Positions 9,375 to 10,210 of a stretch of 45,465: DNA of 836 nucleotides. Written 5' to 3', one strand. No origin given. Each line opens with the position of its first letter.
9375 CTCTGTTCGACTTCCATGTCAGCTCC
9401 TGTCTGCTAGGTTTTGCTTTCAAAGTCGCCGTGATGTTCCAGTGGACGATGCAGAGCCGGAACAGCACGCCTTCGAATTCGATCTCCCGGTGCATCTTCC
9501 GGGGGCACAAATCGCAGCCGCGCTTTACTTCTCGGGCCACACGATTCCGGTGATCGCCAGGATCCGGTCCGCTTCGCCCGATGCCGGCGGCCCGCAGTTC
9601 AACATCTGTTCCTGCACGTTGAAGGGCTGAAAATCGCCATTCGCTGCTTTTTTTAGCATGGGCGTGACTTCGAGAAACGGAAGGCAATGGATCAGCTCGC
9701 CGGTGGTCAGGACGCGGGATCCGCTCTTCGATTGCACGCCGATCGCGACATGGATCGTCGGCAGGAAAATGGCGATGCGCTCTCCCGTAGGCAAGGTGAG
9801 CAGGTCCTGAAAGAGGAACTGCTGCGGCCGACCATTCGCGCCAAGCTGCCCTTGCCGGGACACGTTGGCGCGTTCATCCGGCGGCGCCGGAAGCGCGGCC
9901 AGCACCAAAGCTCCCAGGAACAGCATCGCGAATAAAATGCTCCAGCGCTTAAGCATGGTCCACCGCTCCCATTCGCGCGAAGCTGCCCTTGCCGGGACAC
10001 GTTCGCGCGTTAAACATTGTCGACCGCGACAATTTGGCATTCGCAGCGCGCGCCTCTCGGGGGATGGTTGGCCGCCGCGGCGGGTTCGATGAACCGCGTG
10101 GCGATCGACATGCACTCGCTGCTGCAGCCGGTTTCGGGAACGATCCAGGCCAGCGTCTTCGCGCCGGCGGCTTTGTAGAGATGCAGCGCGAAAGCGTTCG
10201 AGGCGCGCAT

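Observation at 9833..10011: Five-copy ~42-nt structured hairpin element with compensatory stem changes: candidate novel intercistronic RNA motif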

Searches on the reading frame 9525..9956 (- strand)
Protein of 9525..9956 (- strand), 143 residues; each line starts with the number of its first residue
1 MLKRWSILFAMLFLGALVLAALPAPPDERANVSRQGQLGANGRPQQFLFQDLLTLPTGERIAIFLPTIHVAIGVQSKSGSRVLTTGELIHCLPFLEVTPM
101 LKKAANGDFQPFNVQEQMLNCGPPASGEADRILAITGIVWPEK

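Call 70: find_homologous_proteins(query=window:9525-9956:-, max_evalue=0.001)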
Query window:9525-9956:- (143 aa): 5 proteins with E <= 0.001 among 68 candidates.
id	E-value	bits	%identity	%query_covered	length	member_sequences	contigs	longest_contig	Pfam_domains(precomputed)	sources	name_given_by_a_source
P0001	2.2e-89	314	100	100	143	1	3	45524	-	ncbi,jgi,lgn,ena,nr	ncbi:MAG TPA: hypothetical protein VN921_01295 [Chthoniobacterales bacterium]|nr:hypothetical protei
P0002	2.2e-47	178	69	82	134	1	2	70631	-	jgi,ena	-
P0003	1.5e-42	163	73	71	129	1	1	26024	-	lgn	-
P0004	4.0e-27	113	43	97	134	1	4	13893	-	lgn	-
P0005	6.2e-20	89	46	70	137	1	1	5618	-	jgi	jgi:hypothetical protein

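Call 72: find_encoding_contigs(protein=P0003, flank=10000, max_places=2)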
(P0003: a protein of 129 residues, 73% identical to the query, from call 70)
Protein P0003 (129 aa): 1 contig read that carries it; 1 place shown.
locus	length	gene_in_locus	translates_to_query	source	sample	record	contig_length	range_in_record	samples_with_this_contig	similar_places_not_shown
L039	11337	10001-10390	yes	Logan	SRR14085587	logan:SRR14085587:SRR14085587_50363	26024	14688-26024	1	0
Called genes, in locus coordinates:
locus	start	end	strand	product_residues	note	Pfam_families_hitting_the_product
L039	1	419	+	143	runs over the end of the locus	PF21849:DUF6908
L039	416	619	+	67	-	PF14373:Imm_superinfect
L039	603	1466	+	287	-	PF00004:AAA, PF13177:DNA_pol3_delta2 (faint)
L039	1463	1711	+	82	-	-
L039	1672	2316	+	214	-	-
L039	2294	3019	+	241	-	PF07505:DUF5131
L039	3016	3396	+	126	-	-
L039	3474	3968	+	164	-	PF05119:Terminase_4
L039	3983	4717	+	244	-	-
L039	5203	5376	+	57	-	-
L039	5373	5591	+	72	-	-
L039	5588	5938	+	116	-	-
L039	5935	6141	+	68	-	-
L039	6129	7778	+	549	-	PF03354:TerL_ATPase, PF20441:TerL_nuclease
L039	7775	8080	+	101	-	-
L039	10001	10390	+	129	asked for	-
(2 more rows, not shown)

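Call 73: find_encoding_contigs(protein=P0004, flank=10000, max_places=2)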
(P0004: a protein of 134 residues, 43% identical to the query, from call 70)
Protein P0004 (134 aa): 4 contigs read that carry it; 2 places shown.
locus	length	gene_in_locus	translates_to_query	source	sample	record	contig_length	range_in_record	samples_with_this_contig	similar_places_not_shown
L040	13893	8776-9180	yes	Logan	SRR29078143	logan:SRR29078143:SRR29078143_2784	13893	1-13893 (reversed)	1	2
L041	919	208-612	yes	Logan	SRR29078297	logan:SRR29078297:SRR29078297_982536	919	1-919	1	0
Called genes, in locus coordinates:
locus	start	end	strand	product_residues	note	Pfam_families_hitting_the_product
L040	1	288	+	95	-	?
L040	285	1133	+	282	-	-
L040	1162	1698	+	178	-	PF14373:Imm_superinfect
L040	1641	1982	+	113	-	-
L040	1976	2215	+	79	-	-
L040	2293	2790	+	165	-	PF05119:Terminase_4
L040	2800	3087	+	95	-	-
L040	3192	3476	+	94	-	-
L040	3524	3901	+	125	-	-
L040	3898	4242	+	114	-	-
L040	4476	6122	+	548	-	PF03354:TerL_ATPase, PF20441:TerL_nuclease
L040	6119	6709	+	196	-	-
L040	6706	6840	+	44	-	-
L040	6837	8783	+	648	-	PF04860:Phage_portal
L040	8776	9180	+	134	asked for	-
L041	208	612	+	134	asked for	-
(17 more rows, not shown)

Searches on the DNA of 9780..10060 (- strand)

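Call 29: build_rna_model(alignment_id=A1, structure=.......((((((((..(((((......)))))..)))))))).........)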
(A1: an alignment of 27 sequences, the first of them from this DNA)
Model R1 built from alignment A1 (27 sequences, 52 columns); structure: as given.
model positions 48; base pairs 13; branch points 0; effective number of sequences 4.26; information 1.15 bits per position. Calibrated on 0.2 Mb of random sequence (short: E-values are rough).
structure used (alignment columns):
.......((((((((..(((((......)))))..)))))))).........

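Call 30: search_with_rna_model(model_id=R1, sources=[window, L001, L002, L011, L012, L013, L014, L015, L016, L017, L018, L019, L020, L021, L022, L023, L024, L025, L026, L027, L028, L029], max_evalue=1)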
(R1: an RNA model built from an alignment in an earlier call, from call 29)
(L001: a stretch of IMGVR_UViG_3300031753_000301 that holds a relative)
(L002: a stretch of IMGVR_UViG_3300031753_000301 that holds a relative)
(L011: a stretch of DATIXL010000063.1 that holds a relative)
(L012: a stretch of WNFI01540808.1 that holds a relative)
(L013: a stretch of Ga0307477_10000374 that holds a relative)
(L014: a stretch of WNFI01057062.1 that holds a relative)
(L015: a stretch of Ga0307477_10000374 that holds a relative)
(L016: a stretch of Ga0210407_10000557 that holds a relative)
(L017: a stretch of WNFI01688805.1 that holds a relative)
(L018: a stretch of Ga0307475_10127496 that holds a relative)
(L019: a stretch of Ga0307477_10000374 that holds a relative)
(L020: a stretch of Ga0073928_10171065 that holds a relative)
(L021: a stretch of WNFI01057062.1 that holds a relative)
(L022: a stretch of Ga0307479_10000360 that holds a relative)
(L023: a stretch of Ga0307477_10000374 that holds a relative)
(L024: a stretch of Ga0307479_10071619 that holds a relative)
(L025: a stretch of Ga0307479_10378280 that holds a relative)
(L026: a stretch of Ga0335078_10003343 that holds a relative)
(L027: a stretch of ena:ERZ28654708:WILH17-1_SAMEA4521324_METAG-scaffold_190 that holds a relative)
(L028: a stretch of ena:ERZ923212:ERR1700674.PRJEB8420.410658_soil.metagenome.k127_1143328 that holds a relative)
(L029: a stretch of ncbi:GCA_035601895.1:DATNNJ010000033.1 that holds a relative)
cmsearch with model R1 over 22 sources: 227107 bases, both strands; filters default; matches with E-value up to 1: 72.
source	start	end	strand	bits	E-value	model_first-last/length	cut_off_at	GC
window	9830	9877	-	76.3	1.7e-20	1-48/48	no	0.65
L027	12074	12121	+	76.3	1.7e-20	1-48/48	no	0.65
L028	12074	12121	+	76.3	1.7e-20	1-48/48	no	0.65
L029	12074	12121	+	76.3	1.7e-20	1-48/48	no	0.65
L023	473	520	-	75.9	2.2e-20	1-48/48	no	0.62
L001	306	353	+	75.2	3.8e-20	1-48/48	no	0.67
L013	5968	6015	+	75.2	3.8e-20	1-48/48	no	0.67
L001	3751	3798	+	75.1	3.8e-20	1-48/48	no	0.62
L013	9413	9460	+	75.1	3.8e-20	1-48/48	no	0.62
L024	656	703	-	74.4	6.3e-20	1-48/48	no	0.67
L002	1312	1359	-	74.3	7.2e-20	1-48/48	no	0.67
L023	2127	2174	-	74.3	7.2e-20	1-48/48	no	0.67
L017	1054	1101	+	74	8.3e-20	1-48/48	no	0.62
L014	2765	2812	+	73.3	1.4e-19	1-48/48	no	0.67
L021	5886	5933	+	72.7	2.1e-19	1-48/48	no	0.65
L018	899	946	-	72.7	2.2e-19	1-48/48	no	0.67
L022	3619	3666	+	72.7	2.2e-19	1-48/48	no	0.67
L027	11937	11984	+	72.5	2.5e-19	1-48/48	no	0.62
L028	11937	11984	+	72.5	2.5e-19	1-48/48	no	0.62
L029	11937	11984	+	72.5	2.5e-19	1-48/48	no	0.62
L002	1194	1241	-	72.4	2.6e-19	1-48/48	no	0.62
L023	2009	2056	-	72.4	2.6e-19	1-48/48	no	0.62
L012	4161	4208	-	71.7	4.2e-19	1-48/48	no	0.62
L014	4430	4477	+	71.4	5.2e-19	1-48/48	no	0.54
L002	7448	7495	+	71.4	5.3e-19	1-48/48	no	0.65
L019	3882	3929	+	71.4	5.3e-19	1-48/48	no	0.65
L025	40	87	+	71.4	5.3e-19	1-48/48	no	0.65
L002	2049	2096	-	70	1.4e-18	1-48/48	no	0.65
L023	2864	2911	-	70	1.4e-18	1-48/48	no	0.65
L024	2380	2426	-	64.5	7.2e-17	1-48/48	no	0.6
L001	10298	10344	+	63.1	1.9e-16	1-48/48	no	0.68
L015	5148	5194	+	63.1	1.9e-16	1-48/48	no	0.68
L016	10684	10730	-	63.1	1.9e-16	1-48/48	no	0.64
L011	2214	2260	+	63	2e-16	1-48/48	no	0.7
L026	8343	8389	+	63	2e-16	1-48/48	no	0.7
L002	1972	2018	-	63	2.1e-16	1-48/48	no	0.72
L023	2787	2833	-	63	2.1e-16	1-48/48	no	0.72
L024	2097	2143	-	61.3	6.5e-16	1-48/48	no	0.6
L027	13959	14005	-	61.1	7.6e-16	1-48/48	no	0.68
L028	13959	14005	-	61.1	7.6e-16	1-48/48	no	0.68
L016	5248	5294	-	60.3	1.3e-15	1-48/48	no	0.68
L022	5956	6003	+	59.1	3.2e-15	1-48/48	no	0.56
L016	6369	6412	-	47.9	8.7e-12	1-48/48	no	0.61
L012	757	819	+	45.7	4e-11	1-48/48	no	0.6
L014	4667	4712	+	45.5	4.6e-11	1-48/48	no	0.57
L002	5223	5285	+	45.3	5.2e-11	1-48/48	no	0.6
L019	1657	1719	+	45.3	5.2e-11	1-48/48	no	0.6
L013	226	288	-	45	6.7e-11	1-48/48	no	0.57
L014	6579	6644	+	38.2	8.1e-09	1-48/48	no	0.59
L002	2536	2580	-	35.9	4.1e-08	1-48/48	no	0.69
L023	3351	3395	-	35.9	4.1e-08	1-48/48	no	0.69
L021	5195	5258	-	30.6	1.7e-06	1-48/48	no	0.58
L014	4610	4666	+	26.2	3.8e-05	1-48/48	no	0.63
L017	829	872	+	16.8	0.029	1-48/48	no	0.68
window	8103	8127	-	15.7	0.061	1-48/48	no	0.76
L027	13824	13848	+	15.7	0.061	1-48/48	no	0.76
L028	13824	13848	+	15.7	0.061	1-48/48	no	0.76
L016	5255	5289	+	14.1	0.19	6-41/48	no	0.74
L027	6521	6561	+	13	0.42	1-48/48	no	0.66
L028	6521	6561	+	13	0.42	1-48/48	no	0.66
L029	6521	6561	+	13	0.42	1-48/48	no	0.66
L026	13549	13597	-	12.6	0.57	1-48/48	no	0.55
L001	7549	7599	-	12.3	0.72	1-48/48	no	0.69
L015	2399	2449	-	12.3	0.72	1-48/48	no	0.69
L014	2907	2935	-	12.1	0.8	1-48/48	no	0.76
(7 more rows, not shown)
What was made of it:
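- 9833..9874 (-): Copy B (consensus type 1). It lies in frame inside the 143-aa ORF, encoding (E).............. between the signal-peptide-like N-terminus and the conserved body. Call 30 (76.3 bits, best-scoring copy).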

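Call 38: search_with_rna_model(model_id=R1, sources=[L030, L031, L032, L033, L034, L035], max_evalue=1)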
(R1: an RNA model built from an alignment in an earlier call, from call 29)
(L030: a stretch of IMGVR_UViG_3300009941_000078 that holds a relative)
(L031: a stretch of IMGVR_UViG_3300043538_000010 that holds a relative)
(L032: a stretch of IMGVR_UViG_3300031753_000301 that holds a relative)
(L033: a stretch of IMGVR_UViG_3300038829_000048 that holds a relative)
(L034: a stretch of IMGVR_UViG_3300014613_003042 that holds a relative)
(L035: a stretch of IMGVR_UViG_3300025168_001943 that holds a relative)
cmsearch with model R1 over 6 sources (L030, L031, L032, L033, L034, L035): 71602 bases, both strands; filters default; matches with E-value up to 1: 13.
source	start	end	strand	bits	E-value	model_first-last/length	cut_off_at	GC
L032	15831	15878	-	71.4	1.7e-19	1-48/48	no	0.65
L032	21230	21277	+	70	4.5e-19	1-48/48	no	0.65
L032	149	196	+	69.8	5.3e-19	1-48/48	no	0.65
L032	21308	21354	+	63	6.6e-17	1-48/48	no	0.72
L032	8168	8214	+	57.2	3.7e-15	1-48/48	no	0.64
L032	18041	18103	-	45.3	1.6e-11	1-48/48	no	0.6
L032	7340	7402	+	43.8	5e-11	1-48/48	no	0.59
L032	620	666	+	40.4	5.2e-10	1-48/48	no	0.66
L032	20746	20790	+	35.9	1.3e-08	1-48/48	no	0.69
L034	883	962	+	16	0.016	1-48/48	no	0.7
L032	154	189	-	11.2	0.49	6-41/48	no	0.75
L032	17649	17683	-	10.7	0.68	1-48/48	no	0.8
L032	15838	15873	+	10.7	0.7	6-41/48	no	0.75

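Call 45: search_with_rna_model(model_id=R1, sources=[L036, L037, L038], max_evalue=0.01)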
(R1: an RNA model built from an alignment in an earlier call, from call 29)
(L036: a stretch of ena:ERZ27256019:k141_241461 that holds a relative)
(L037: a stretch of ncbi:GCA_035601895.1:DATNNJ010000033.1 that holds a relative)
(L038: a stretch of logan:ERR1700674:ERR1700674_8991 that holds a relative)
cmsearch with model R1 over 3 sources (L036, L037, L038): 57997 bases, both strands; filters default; matches with E-value up to 0.01: 6.
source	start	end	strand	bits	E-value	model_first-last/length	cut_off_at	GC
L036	9135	9182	+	72.5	6.3e-20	1-48/48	no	0.65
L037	9135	9182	+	72.5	6.3e-20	1-48/48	no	0.65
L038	319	366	+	72.5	6.3e-20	1-48/48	no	0.65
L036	17682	17729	+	71.8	1e-19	1-48/48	no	0.65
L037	17682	17729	+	71.8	1e-19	1-48/48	no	0.65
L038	8866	8913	+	71.8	1e-19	1-48/48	no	0.65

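Call 60: search_rna_families(source=window, start=9780, end=10060, threshold=evalue, max_evalue=10)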
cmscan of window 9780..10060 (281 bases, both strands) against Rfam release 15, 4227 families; matches with E-value up to 10: 2.
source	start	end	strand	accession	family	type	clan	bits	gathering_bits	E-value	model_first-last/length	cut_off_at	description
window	9865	9916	-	RF01840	ovine_lenti_FSE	Cis-reg; frameshift_element;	-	12.2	45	5.9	1-54/54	no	ribosomal frameshift element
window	9836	9901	-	RF01763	Guanidine-III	Cis-reg; riboswitch;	-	11.8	36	3.7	1-67/67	no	Guanidine-III riboswitch aptamer (yKKC-III)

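Call 74: search_with_rna_model(model_id=R1, sources=[L039, L040, L041], max_evalue=1)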
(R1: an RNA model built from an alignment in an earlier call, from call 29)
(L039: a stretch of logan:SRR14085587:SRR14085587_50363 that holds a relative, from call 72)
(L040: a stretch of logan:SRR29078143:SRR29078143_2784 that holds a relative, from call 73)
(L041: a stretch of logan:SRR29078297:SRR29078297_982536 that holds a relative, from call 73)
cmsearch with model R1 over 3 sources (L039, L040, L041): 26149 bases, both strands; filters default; matches with E-value up to 1: 4.
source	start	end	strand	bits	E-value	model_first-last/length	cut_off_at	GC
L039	4713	4759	+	57.3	1.3e-15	1-48/48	no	0.6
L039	11303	11337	+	44.9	8e-12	1-35/48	3'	0.66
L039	2951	3003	+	10.3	0.33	1-48/48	no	0.68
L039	1605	1628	+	10.1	0.37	1-48/48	no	0.67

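Call 76: search_with_rna_model(model_id=R1, sources=[window, L012, L013, L014, L015, L016, L017, L019, L021, L022, L023, L024, L026, L032, L039], max_evalue=0.00001, make_alignment=true)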
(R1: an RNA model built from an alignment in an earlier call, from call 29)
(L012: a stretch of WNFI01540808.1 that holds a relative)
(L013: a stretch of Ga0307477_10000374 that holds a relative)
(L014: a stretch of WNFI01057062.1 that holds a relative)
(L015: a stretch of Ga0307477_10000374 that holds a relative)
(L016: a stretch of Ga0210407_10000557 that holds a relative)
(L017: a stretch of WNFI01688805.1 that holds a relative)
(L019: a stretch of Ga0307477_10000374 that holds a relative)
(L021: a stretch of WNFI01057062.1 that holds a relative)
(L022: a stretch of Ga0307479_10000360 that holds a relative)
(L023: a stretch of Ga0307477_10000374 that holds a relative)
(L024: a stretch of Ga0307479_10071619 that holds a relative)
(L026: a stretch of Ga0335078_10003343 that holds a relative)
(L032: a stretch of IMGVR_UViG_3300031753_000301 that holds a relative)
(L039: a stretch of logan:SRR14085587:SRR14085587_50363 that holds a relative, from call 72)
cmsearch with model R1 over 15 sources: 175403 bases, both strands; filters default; matches with E-value up to 0.00001: 46.
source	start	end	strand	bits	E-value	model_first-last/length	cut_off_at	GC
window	9830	9877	-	76.3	1.3e-20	1-48/48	no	0.65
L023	473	520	-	75.9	1.7e-20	1-48/48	no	0.62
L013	5968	6015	+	75.2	2.9e-20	1-48/48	no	0.67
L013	9413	9460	+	75.1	3e-20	1-48/48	no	0.62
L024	656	703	-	74.4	4.8e-20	1-48/48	no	0.67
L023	2127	2174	-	74.3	5.5e-20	1-48/48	no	0.67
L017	1054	1101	+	74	6.4e-20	1-48/48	no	0.62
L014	2765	2812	+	73.3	1e-19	1-48/48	no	0.67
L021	5886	5933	+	72.7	1.6e-19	1-48/48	no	0.65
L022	3619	3666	+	72.7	1.7e-19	1-48/48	no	0.67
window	34726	34773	-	72.5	1.9e-19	1-48/48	no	0.65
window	9967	10014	-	72.5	1.9e-19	1-48/48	no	0.62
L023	2009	2056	-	72.4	2e-19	1-48/48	no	0.62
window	26179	26226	-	71.8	3.1e-19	1-48/48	no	0.65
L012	4161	4208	-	71.7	3.3e-19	1-48/48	no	0.62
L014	4430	4477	+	71.4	4e-19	1-48/48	no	0.54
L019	3882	3929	+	71.4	4.1e-19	1-48/48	no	0.65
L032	15831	15878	-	71.4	4.1e-19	1-48/48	no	0.65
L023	2864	2911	-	70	1.1e-18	1-48/48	no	0.65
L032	21230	21277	+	70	1.1e-18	1-48/48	no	0.65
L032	149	196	+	69.8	1.3e-18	1-48/48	no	0.65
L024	2380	2426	-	64.5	5.6e-17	1-48/48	no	0.6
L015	5148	5194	+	63.1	1.5e-16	1-48/48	no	0.68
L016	10684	10730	-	63.1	1.5e-16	1-48/48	no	0.64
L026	8343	8389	+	63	1.5e-16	1-48/48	no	0.7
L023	2787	2833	-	63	1.6e-16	1-48/48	no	0.72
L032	21308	21354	+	63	1.6e-16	1-48/48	no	0.72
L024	2097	2143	-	61.3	5e-16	1-48/48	no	0.6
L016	5248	5294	-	60.3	1e-15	1-48/48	no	0.68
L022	5956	6003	+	59.1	2.5e-15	1-48/48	no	0.56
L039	4713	4759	+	57.3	9e-15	1-48/48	no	0.6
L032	8168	8214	+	57.2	9.1e-15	1-48/48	no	0.64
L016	6369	6412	-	47.9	6.7e-12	1-48/48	no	0.61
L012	757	819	+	45.7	3.1e-11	1-48/48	no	0.6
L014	4667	4712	+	45.5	3.6e-11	1-48/48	no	0.57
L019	1657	1719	+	45.3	4e-11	1-48/48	no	0.6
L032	18041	18103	-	45.3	4e-11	1-48/48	no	0.6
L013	226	288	-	45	5.2e-11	1-48/48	no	0.57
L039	11303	11337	+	44.9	5.4e-11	1-35/48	3'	0.66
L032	7340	7402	+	43.8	1.2e-10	1-48/48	no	0.59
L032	620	666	+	40.4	1.3e-09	1-48/48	no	0.66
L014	6579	6644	+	38.2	6.3e-09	1-48/48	no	0.59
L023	3351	3395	-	35.9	3.2e-08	1-48/48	no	0.69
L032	20746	20790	+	35.9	3.2e-08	1-48/48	no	0.69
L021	5195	5258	-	30.6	1.3e-06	1-48/48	no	0.58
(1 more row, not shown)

Alignment A5: 46 matches aligned to the model, 76 columns, each read 5' to 3' on its own strand. Consensus structure (alignment columns), stored with it:
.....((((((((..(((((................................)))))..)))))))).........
